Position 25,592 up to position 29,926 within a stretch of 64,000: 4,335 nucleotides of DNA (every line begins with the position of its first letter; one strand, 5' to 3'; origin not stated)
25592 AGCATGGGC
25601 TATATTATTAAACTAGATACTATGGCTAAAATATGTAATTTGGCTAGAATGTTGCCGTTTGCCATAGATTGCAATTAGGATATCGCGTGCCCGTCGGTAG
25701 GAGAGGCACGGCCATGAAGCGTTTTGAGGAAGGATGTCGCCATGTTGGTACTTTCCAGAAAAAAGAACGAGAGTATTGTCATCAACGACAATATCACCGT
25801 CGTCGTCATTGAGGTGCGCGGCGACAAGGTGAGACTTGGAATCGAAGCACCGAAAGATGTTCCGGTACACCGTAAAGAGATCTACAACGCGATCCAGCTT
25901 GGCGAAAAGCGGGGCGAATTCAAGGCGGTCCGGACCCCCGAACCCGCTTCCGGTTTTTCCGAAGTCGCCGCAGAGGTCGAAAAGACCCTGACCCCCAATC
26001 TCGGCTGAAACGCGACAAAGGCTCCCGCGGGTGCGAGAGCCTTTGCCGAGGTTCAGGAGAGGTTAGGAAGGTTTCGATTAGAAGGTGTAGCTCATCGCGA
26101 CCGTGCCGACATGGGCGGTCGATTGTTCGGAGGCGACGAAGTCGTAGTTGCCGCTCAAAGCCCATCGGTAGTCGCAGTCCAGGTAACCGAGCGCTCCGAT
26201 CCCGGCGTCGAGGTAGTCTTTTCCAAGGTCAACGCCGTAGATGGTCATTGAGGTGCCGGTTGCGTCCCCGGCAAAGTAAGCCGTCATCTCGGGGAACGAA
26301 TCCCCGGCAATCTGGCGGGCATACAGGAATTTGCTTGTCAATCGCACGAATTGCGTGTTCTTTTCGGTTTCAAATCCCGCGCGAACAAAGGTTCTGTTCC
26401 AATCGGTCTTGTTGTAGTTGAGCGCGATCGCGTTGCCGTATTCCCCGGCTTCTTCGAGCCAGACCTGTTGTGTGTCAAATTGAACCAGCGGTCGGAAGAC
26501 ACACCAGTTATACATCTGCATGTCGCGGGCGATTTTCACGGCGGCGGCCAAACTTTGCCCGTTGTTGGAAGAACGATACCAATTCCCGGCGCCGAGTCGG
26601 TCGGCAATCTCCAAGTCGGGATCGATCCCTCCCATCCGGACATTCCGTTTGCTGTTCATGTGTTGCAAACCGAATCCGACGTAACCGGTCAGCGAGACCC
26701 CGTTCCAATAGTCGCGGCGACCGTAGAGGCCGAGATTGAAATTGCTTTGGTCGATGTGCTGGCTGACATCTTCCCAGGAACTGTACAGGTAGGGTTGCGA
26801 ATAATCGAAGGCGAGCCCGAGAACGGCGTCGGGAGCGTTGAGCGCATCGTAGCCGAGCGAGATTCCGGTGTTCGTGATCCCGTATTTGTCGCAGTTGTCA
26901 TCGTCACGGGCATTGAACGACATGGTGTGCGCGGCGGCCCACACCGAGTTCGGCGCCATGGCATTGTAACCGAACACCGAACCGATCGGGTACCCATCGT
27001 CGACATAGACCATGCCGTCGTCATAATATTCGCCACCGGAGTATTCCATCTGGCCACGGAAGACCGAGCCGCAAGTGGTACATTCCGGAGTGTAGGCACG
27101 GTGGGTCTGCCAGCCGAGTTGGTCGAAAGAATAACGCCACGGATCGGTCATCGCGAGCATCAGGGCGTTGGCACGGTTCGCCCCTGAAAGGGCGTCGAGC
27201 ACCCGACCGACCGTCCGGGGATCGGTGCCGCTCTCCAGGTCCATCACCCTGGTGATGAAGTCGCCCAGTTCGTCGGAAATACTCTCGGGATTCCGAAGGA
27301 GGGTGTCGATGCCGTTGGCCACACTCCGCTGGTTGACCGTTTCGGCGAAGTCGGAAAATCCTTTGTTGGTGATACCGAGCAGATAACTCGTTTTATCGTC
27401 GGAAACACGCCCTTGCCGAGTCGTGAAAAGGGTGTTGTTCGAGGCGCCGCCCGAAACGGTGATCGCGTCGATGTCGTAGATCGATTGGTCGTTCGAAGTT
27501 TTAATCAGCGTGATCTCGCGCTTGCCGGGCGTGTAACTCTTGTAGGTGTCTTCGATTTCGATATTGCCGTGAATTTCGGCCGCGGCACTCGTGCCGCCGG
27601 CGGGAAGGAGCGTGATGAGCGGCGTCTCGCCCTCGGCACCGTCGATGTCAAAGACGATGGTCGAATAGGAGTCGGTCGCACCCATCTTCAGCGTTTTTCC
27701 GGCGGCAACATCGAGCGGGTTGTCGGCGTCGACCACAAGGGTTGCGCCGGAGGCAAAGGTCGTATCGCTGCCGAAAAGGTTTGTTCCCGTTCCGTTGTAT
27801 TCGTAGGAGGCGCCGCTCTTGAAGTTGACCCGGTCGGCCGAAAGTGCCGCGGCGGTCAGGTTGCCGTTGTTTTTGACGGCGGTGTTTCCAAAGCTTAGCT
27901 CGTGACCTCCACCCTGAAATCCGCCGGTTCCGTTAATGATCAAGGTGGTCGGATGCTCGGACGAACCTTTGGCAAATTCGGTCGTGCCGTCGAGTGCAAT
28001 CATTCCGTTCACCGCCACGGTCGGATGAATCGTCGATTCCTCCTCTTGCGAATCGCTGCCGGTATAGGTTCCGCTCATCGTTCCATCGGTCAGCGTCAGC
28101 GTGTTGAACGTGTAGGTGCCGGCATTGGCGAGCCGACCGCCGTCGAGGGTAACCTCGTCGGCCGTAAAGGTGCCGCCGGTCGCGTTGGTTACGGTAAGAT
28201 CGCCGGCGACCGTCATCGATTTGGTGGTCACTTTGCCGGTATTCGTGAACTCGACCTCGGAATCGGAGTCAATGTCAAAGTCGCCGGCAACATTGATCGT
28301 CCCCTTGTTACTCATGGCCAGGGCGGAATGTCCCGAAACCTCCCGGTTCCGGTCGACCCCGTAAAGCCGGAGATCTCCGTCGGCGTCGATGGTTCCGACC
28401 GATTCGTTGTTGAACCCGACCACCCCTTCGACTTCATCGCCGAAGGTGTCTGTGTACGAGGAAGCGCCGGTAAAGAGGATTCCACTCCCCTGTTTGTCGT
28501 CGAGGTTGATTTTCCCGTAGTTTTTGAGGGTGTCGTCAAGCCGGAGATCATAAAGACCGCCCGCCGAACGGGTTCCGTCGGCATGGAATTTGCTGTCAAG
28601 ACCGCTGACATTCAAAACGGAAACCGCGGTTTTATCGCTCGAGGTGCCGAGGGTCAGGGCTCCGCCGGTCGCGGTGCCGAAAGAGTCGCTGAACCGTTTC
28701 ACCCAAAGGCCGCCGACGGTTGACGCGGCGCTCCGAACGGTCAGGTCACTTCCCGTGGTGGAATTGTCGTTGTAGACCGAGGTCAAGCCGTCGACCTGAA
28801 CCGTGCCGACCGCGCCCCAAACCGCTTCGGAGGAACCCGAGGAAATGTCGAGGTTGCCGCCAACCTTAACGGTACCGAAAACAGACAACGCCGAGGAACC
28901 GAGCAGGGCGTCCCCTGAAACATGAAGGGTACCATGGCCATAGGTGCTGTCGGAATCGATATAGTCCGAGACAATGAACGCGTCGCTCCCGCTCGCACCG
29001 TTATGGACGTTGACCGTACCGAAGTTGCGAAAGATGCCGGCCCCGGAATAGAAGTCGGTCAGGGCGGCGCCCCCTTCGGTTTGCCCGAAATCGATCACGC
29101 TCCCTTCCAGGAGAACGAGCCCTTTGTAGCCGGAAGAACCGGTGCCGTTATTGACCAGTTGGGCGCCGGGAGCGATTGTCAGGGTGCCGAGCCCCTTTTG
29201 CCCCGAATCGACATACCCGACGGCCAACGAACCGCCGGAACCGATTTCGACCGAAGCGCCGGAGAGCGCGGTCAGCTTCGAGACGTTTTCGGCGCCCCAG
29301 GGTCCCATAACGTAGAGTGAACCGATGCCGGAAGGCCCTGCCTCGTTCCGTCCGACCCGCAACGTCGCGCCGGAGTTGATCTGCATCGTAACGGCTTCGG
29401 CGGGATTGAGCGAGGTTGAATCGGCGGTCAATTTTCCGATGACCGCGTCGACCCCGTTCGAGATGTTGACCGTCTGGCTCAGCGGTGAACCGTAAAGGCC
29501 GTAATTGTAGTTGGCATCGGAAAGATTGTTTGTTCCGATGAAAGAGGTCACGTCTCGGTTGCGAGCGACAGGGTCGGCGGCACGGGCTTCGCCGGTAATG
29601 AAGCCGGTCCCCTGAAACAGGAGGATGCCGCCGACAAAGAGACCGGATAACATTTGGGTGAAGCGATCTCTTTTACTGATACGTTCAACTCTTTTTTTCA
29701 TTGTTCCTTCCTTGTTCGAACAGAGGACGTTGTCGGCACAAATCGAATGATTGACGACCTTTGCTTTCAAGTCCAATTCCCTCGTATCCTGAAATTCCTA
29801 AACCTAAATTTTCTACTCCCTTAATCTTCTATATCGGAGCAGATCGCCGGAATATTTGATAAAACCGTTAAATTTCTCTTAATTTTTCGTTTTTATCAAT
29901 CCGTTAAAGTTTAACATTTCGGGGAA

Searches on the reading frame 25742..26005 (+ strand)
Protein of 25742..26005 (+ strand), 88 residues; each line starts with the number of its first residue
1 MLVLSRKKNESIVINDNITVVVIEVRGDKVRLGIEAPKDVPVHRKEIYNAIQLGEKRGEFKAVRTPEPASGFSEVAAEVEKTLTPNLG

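Call 53: search_protein_families(library=pfam, proteins=[window:25742-26005:+], max_evalue=0.1)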
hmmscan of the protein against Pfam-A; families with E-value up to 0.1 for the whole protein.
window:25742-26005:+ (88 aa): 2 families
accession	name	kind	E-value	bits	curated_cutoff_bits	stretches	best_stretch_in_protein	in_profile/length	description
PF02599.21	CsrA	-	4.2e-27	94.3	27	1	1-52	1-52/53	Global regulator protein family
PF23560.1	GBD_Hemicentin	-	0.033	14.5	27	1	8-82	15-90/100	Hemicentin galactose-binding domain-like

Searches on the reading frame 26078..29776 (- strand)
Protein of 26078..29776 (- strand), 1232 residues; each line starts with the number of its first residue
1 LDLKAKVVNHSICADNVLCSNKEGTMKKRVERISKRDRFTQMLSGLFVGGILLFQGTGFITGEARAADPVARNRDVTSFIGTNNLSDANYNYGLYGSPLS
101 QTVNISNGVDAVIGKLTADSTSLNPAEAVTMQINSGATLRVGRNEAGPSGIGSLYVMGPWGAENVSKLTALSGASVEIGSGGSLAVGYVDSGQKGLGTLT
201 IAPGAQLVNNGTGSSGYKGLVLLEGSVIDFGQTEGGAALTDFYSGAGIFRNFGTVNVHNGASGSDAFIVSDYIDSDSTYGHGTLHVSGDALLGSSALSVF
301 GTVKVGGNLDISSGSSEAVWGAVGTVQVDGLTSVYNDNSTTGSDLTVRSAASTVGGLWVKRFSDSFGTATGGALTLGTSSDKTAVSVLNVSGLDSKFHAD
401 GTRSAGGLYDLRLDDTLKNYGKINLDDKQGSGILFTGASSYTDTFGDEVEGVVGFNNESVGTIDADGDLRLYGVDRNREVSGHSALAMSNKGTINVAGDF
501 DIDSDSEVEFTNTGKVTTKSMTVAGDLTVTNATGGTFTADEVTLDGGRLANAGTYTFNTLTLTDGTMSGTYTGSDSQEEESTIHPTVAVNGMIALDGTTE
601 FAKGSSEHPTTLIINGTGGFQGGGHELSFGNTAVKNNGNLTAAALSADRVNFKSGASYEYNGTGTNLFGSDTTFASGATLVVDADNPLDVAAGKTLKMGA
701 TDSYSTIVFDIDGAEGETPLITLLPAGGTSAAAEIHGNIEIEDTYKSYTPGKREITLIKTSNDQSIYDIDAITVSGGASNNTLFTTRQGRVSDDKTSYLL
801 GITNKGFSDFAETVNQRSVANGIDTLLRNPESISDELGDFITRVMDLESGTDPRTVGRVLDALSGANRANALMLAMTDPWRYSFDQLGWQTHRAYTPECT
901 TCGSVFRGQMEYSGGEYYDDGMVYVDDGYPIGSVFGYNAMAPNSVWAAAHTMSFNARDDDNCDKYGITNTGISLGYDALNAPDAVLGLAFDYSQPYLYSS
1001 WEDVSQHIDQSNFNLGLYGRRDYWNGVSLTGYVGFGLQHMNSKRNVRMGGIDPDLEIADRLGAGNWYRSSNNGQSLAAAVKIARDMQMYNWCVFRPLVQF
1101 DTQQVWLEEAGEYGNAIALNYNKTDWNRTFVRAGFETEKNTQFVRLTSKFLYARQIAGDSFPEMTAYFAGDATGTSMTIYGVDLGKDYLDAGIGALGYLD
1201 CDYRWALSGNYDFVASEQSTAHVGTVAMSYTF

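Call 9: search_protein_families(library=pfam, proteins=[window:26078-29776:-], max_evalue=0.01)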
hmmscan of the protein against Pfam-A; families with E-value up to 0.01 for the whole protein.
window:26078-29776:- (1232 aa): 1 family
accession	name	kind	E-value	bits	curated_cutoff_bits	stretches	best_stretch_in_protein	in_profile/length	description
PF03797.25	Autotransporter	-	8.1e-27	95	26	1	945-1212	1-255/255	Autotransporter beta-domain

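Call 10: search_protein_families(library=padloc, proteins=[window:26078-29776:-], max_evalue=0.01)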
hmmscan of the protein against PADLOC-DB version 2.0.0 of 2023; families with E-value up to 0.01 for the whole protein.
window:26078-29776:- (1232 aa): 0 families
